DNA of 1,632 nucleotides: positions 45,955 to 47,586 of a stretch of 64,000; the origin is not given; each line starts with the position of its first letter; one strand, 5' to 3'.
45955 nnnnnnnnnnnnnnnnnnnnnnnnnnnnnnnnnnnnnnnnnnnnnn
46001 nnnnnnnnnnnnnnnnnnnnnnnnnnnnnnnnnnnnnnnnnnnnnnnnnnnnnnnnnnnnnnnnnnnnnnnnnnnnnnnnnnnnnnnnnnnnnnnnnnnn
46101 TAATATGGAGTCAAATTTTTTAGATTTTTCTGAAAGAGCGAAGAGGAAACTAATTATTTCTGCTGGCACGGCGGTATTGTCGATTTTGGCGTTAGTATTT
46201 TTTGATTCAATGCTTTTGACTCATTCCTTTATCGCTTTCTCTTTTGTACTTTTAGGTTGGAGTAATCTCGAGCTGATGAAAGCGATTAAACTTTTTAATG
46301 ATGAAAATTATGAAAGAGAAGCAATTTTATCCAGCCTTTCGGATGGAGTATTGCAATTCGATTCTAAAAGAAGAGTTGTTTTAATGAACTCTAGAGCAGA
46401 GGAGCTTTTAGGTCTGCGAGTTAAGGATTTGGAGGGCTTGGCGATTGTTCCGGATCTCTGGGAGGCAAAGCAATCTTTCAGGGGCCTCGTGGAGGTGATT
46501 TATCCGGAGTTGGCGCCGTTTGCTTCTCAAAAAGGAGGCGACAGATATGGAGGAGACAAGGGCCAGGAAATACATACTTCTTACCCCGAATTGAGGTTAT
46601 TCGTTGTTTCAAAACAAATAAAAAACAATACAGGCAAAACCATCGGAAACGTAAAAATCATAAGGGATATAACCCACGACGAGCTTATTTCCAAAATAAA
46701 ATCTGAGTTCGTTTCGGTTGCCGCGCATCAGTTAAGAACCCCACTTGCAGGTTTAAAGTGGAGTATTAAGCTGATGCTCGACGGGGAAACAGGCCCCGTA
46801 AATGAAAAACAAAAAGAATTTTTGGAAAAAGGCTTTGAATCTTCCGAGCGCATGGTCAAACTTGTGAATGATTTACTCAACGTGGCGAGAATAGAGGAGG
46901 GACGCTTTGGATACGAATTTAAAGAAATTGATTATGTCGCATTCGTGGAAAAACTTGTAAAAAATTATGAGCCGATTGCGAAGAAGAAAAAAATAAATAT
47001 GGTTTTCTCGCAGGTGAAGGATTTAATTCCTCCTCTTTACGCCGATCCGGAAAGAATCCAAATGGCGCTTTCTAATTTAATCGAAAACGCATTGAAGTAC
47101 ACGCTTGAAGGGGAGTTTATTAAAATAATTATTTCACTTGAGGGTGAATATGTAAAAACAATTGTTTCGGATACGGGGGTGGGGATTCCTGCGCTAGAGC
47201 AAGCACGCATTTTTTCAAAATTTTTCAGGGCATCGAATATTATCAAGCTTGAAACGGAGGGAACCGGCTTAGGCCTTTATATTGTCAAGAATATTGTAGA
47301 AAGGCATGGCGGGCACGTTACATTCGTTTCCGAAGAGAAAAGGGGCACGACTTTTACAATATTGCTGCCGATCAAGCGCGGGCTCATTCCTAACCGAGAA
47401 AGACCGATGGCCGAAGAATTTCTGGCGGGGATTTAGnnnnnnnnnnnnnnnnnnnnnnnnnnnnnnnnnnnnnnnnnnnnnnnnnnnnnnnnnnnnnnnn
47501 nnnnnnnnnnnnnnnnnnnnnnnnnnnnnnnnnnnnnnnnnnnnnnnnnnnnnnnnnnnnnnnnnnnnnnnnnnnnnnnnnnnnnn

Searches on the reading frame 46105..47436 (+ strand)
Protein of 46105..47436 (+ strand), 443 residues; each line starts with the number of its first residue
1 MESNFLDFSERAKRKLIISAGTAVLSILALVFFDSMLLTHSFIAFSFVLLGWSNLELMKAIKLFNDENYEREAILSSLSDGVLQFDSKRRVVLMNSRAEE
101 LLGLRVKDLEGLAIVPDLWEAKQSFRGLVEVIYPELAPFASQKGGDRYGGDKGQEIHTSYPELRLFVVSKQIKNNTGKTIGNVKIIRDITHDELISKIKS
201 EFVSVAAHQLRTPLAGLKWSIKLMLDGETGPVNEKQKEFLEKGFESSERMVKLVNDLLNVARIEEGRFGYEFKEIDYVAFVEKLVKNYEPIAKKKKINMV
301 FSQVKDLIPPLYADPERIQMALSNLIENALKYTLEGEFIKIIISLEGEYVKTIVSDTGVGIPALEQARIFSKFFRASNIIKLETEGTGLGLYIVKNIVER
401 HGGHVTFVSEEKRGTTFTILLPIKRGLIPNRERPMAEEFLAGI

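Call 7: search_protein_families(library=pfam, proteins=[window:46105-47436:+], max_evalue=0.01)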
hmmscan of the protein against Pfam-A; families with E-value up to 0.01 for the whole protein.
window:46105-47436:+ (443 aa): 6 families
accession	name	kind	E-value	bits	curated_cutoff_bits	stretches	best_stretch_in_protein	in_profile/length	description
PF02518.31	HATPase_c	-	8.7e-29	100.6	26.4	1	314-424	2-110/111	Histidine kinase-, DNA gyrase B-, and HSP90-like ATPase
PF00512.31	HisKA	-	1.1e-17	64.2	26.9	1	199-266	2-66/66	His Kinase A (phospho-acceptor) domain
PF00989.32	PAS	-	2.5e-07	31.1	22.6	1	70-128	2-61/113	PAS fold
PF13188.13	PAS_8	-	3.4e-05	24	21.8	1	72-118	4-50/65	PAS domain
PF08448.16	PAS_4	-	0.0023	18.6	23.1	1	75-120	1-45/110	PAS fold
PF14501.12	HATPase_c_5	-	0.0087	16.4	22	0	319-413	7-94/102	GHKL domain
